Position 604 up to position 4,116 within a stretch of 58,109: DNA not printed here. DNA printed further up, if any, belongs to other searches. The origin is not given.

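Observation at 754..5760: A ~300-aa C-terminal module shared between a secreted C25 peptidase and a type IV pilin-like protein in adjacent transcription units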

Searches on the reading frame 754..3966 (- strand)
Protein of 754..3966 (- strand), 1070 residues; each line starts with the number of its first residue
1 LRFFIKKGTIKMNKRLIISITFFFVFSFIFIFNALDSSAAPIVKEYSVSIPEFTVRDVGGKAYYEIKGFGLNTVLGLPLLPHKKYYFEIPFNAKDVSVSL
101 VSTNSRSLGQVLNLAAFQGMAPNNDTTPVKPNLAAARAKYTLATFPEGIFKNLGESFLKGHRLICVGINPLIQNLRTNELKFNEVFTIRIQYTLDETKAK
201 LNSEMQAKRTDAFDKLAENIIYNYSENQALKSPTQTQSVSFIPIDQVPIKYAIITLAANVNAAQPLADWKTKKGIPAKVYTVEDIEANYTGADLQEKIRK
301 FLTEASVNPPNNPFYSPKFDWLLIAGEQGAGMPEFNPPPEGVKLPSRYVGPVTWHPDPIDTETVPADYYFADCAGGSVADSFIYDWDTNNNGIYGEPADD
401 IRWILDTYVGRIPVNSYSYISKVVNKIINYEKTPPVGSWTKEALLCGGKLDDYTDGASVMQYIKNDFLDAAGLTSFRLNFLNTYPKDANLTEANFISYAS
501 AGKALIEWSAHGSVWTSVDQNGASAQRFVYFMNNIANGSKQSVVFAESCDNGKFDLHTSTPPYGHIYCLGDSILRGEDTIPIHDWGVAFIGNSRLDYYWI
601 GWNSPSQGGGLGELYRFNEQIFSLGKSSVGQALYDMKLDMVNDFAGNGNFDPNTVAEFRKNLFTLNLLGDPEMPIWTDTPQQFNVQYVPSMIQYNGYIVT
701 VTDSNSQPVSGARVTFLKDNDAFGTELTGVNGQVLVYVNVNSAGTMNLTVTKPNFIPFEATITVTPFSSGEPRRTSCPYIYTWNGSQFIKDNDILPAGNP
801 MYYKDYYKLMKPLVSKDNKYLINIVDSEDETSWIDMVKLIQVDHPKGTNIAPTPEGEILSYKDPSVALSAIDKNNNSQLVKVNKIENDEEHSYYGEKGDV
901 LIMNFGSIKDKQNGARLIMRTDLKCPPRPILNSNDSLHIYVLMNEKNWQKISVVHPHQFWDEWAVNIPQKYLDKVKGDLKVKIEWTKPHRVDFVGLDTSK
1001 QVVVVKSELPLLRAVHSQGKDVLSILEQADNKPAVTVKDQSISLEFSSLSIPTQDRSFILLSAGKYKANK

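Call 4: search_protein_families(library=pfam, proteins=[window:754-3966:-], max_evalue=1)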
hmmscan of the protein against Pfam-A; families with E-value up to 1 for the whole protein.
window:754-3966:- (1070 aa): 7 families
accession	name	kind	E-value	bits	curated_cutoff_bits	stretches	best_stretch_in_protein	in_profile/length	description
PF01364.23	Peptidase_C25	-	4.9e-38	131.8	23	1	251-674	1-373/374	Peptidase family C25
PF02369.22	Big_1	-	4.7e-06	27.1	34.9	1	695-751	19-79/93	Bacterial Ig-like domain (group 1)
PF13620.12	CarboxypepD_reg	-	7.7e-05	23.4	32.3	1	700-766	5-71/82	Carboxypeptidase regulatory-like domain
PF03785.20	Peptidase_C25_C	-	0.0026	18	25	1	709-762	25-78/79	Peptidase family C25, C terminal ig-like domain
PF25020.1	TTR_TEN1-4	-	0.099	13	27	1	700-764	12-73/86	Teneurin TTR-like domain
PF17162.9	DUF5118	-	0.37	11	27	0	83-91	26-34/50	Domain of unknown function (DUF5118)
PF16640.11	Big_3_5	-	0.43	11.6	35.5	0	699-751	18-68/88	Bacterial Ig-like domain (group 3)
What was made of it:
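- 1669..1884 (-): Ig-like or carboxypeptidase-regulatory-like beta-sandwich after the catalytic domain (residues 695-766). Sub-threshold Pfam hits to Big_1, CarboxypepD_reg and Peptidase_C25_C (call 4).
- On Peptidase family C25 (gingipain-like): PF01364 scores 131.8 bits against a cut-off of 23, covering profile positions 1-373 of 374 (call 4).
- On Dockerin-bearing enzyme: Absent from the window peptidase (call 4).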

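Call 5: search_protein_families(library=ncbifam, proteins=[window:754-3966:-], max_evalue=1)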
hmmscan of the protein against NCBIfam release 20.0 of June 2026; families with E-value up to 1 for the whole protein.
window:754-3966:- (1070 aa): 2 families
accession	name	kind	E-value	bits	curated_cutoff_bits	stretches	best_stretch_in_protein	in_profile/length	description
NF033707.1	T9SS_sortase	equivalog_domain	5.8e-09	34.1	420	2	405-448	494-537/1095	type IX secretion system sortase PorU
NF052324.1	PorU_rel_Nterm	equivalog_domain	0.0055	14.9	450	1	406-553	527-670/879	putative type IX secretion system sortase PorU2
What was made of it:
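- On Type IX secretion sortase PorU / T9SS cargo: NF033707 scores 34.1 bits against a cut-off of 420, and NF052324 scores 14.9 against 450 (call 5).
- Closest known: Gingipains and other C25 peptidases. Different: PorU models score far below their cut-offs (call 5).
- The best NCBIfam hit of the peptidase is the T9SS sortase PorU, which is also a C25 enzyme (call 5). The PorU hit is 34 bits against a cut-off of 420 (call 5).
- Tried and rejected: Pfam and NCBIfam scans of both proteins at E <= 1 found nothing on the module (calls 4, 5).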
